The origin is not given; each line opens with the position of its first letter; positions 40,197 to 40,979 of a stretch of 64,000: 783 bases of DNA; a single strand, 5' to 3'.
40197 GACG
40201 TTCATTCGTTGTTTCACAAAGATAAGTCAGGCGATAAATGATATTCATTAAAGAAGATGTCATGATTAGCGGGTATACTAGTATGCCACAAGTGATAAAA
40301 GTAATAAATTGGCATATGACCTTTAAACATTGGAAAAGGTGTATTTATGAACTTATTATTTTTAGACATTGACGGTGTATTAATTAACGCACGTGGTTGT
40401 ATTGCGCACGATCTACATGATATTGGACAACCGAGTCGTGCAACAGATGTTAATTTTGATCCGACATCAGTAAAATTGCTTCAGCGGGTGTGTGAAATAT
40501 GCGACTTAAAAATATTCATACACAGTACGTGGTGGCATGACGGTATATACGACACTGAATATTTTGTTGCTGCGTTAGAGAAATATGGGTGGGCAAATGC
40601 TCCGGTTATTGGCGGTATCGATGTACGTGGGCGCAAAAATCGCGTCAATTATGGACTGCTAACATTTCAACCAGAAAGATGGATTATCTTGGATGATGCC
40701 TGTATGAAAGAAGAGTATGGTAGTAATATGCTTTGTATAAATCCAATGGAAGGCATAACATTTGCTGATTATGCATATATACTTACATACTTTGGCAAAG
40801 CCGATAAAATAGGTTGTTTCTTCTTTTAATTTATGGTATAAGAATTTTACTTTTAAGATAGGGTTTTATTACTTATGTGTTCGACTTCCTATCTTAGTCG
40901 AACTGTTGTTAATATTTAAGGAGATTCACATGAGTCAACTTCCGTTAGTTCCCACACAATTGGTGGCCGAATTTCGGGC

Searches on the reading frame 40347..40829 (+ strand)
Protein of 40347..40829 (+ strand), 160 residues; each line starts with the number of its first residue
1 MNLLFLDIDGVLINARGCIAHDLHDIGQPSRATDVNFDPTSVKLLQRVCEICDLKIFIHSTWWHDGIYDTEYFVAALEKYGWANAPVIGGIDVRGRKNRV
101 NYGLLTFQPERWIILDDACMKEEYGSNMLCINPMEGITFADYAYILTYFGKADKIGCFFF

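Call 41: search_protein_families(library=pfam, proteins=[window:40347-40829:+], max_evalue=0.01)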
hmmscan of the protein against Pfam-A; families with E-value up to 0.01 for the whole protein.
window:40347-40829:+ (160 aa): 1 family
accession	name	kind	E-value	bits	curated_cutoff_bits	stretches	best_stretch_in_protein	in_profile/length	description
PF18143.6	HAD_SAK_2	-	1e-14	55.5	27.5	1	3-140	1-137/139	HAD domain in Swiss Army Knife RNA repair proteins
